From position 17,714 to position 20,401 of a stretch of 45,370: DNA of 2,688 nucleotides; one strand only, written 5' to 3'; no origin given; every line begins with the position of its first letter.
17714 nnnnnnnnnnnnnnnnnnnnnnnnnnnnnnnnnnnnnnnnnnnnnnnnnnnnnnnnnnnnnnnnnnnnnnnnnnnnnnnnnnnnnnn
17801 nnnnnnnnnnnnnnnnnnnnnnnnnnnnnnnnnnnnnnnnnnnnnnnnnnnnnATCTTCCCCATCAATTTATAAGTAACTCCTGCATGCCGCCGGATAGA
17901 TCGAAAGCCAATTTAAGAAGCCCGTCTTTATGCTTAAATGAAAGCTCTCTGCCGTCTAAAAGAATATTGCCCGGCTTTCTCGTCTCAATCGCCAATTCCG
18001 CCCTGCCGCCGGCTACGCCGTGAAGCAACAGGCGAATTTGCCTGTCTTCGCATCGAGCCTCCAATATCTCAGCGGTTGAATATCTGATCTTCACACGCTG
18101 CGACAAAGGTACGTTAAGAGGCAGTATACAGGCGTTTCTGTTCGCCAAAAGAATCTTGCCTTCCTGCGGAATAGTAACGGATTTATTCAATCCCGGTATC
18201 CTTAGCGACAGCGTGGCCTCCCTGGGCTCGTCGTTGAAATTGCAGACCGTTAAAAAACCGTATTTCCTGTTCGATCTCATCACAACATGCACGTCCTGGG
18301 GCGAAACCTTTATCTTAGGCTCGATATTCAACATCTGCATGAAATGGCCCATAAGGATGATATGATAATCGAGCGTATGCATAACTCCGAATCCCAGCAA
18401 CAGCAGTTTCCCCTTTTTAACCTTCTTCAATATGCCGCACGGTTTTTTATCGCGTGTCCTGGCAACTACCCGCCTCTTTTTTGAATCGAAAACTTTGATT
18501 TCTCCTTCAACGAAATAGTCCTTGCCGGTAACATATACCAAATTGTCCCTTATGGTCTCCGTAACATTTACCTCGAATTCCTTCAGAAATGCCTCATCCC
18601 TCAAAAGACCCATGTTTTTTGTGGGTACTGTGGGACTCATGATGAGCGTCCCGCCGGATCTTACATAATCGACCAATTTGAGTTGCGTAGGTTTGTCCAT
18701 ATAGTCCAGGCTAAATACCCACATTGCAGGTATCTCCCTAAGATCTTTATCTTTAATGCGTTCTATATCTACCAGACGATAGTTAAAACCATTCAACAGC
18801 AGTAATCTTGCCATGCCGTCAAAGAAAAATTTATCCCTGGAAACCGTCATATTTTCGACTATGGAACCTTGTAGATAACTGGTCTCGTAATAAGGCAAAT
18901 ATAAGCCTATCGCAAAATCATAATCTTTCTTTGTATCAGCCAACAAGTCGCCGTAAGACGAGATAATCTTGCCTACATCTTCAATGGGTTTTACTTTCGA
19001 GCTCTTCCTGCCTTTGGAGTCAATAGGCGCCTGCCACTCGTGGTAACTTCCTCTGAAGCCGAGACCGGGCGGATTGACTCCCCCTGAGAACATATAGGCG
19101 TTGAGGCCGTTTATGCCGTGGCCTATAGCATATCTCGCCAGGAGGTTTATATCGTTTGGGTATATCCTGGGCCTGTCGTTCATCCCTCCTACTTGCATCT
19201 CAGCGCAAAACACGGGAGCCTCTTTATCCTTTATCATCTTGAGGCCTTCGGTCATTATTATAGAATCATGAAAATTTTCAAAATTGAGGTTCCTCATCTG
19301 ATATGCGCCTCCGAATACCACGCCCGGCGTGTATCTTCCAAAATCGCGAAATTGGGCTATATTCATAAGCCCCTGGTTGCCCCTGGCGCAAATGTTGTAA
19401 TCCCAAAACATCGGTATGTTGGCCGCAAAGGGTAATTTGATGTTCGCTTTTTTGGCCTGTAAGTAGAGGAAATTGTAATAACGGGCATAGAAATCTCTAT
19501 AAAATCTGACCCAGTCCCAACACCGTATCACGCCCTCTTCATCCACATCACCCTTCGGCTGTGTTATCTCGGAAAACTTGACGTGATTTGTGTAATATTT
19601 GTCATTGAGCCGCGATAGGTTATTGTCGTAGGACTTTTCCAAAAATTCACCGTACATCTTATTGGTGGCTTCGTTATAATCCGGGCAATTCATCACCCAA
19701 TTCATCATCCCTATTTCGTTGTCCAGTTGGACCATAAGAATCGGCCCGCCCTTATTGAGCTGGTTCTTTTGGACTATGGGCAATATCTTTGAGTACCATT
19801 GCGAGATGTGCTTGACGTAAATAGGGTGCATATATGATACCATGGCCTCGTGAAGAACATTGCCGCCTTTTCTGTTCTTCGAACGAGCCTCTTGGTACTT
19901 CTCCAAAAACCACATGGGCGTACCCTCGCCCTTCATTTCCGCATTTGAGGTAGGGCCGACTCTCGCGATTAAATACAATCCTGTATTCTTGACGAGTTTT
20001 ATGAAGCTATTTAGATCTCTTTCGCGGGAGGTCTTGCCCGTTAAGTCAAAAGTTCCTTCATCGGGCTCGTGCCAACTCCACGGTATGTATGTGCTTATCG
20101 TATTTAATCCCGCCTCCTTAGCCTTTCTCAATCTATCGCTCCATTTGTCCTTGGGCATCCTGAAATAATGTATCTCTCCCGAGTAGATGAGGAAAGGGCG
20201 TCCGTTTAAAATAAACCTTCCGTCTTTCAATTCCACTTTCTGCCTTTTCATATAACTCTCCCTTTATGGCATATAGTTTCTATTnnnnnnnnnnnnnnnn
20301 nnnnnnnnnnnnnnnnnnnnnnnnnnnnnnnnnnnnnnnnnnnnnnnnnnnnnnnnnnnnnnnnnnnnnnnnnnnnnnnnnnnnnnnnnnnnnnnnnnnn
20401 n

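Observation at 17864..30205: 12.3-kb glycan-processing gene island inserted inside the trp operon between trpF and trpB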

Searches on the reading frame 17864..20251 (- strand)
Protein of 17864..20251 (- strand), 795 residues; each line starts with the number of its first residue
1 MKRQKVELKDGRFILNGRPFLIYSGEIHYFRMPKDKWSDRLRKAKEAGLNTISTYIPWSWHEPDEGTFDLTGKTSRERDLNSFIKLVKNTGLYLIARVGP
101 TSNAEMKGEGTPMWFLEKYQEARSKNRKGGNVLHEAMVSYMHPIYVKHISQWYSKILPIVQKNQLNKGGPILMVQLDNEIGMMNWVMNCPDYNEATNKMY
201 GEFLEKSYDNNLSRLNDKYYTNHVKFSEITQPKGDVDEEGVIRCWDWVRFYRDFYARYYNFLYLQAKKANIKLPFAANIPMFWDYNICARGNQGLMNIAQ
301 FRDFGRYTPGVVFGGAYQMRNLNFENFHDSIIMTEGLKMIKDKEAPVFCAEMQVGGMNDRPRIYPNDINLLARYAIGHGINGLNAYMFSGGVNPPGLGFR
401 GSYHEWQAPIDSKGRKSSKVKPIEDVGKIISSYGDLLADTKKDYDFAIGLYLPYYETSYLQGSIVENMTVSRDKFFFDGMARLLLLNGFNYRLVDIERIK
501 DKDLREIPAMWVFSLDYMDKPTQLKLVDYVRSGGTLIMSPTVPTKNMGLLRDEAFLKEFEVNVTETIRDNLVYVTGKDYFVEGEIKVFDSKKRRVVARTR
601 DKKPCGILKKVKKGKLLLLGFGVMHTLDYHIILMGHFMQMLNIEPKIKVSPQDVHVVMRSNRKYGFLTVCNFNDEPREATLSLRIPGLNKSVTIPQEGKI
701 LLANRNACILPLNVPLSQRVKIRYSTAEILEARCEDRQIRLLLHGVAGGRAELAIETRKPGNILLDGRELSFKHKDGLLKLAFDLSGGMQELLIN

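Call 3: search_protein_families(library=pfam, proteins=[window:17864-20251:-], max_evalue=0.01)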
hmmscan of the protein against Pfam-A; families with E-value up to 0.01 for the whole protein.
window:17864-20251:- (795 aa): 4 families
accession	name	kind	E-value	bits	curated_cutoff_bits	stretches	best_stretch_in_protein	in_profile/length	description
PF01301.25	Glyco_hydro_35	-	1.1e-48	167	27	1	13-207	2-174/319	Glycosyl hydrolases family 35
PF02449.21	Glyco_hydro_42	-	6.4e-27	95.3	21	1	31-385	6-334/376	Beta-galactosidase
PF22369.2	GLMA_2nd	-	7.8e-27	94.1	27.7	1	464-584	6-122/138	GLMA-like, second domain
PF10435.15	BetaGal_dom2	-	4.7e-06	27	25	1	677-761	46-131/180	Beta-galactosidase, domain 2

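Call 8: search_protein_families(library=ncbifam, proteins=[window:17864-20251:-], max_evalue=0.01)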
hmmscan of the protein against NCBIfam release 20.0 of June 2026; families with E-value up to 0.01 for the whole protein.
window:17864-20251:- (795 aa): 2 families
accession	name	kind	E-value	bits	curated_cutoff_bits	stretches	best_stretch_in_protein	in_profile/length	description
NF041127.1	exo_beta_glucsam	equivalog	7.8e-86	288.8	1500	1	5-760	2-749/782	exo-beta-D-glucosaminidase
NF051902.1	GH35_fam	subfamily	5.9e-11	41.7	500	1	11-204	10-190/510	GH35 family beta-galactosidase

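Call 19: search_solved_structures(query=window:17864-20251:-, max_evalue=0.00001)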
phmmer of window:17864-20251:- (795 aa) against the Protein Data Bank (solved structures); distinct sequences matched with E-value up to 0.00001: 27.
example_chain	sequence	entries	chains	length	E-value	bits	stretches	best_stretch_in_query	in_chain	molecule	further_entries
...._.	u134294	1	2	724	6.9e-112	378.2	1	11-677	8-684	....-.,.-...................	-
7vkx_A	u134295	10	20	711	8.6e-112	377.9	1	12-677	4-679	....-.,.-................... | Beta-galactosidase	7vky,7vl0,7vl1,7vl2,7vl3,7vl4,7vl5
7x87_A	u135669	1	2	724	1.7e-111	376.9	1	11-677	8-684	Beta-galactosidase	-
7vkz_A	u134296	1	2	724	6.6e-111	374.9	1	11-677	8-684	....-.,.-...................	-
8oug_A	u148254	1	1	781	6.9e-75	255.8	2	10-265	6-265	Beta-galactosidase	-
5gsl_A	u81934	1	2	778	2.5e-72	247.4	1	9-727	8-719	778aa long hypothetical beta-galactosidase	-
6jow_A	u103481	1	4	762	5.9e-72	246.1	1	21-728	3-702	Beta-galactosidase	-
5gsm_A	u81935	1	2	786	1.4e-69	238.3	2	5-266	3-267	Exo-beta-D-glucosaminidase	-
7kdv_A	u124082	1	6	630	3e-29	104.9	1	5-182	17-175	Beta-galactosidase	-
8uid_A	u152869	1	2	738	2.2e-28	102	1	23-179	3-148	Beta-galactosidase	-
8qqh_AAA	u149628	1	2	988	4.5e-28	101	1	23-179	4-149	Beta-galactosidase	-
3d3a_A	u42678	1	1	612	6.9e-28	100.4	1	7-183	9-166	Beta-galactosidase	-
6eon_A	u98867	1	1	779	8.3e-27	96.8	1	8-182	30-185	Beta-galactosidase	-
4e8c_A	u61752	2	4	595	3.8e-26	94.6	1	6-182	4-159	Glycosyl hydrolase, family 35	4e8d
3thc_A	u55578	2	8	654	4.4e-26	94.4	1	9-182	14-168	Beta-galactosidase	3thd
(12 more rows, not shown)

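Call 26: search_solved_structures(query=window:17864-20251:-, max_evalue=1e-60, show_alignments=1)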
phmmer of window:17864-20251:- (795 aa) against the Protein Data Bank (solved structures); distinct sequences matched with E-value up to 1e-60: 8.
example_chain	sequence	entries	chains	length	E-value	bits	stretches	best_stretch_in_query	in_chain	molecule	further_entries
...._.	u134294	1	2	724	6.9e-112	378.2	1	11-677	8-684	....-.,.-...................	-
7vkx_A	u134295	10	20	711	8.6e-112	377.9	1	12-677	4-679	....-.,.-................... | Beta-galactosidase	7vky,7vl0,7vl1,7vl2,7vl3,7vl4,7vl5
7x87_A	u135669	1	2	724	1.7e-111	376.9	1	11-677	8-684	Beta-galactosidase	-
7vkz_A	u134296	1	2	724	6.6e-111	374.9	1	11-677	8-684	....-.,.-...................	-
8oug_A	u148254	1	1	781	6.9e-75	255.8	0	10-265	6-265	Beta-galactosidase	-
5gsl_A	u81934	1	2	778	2.5e-72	247.4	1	9-727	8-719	778aa long hypothetical beta-galactosidase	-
6jow_A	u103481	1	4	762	5.9e-72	246.1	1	21-728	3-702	Beta-galactosidase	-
5gsm_A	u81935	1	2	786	1.4e-69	238.3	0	5-266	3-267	Exo-beta-D-glucosaminidase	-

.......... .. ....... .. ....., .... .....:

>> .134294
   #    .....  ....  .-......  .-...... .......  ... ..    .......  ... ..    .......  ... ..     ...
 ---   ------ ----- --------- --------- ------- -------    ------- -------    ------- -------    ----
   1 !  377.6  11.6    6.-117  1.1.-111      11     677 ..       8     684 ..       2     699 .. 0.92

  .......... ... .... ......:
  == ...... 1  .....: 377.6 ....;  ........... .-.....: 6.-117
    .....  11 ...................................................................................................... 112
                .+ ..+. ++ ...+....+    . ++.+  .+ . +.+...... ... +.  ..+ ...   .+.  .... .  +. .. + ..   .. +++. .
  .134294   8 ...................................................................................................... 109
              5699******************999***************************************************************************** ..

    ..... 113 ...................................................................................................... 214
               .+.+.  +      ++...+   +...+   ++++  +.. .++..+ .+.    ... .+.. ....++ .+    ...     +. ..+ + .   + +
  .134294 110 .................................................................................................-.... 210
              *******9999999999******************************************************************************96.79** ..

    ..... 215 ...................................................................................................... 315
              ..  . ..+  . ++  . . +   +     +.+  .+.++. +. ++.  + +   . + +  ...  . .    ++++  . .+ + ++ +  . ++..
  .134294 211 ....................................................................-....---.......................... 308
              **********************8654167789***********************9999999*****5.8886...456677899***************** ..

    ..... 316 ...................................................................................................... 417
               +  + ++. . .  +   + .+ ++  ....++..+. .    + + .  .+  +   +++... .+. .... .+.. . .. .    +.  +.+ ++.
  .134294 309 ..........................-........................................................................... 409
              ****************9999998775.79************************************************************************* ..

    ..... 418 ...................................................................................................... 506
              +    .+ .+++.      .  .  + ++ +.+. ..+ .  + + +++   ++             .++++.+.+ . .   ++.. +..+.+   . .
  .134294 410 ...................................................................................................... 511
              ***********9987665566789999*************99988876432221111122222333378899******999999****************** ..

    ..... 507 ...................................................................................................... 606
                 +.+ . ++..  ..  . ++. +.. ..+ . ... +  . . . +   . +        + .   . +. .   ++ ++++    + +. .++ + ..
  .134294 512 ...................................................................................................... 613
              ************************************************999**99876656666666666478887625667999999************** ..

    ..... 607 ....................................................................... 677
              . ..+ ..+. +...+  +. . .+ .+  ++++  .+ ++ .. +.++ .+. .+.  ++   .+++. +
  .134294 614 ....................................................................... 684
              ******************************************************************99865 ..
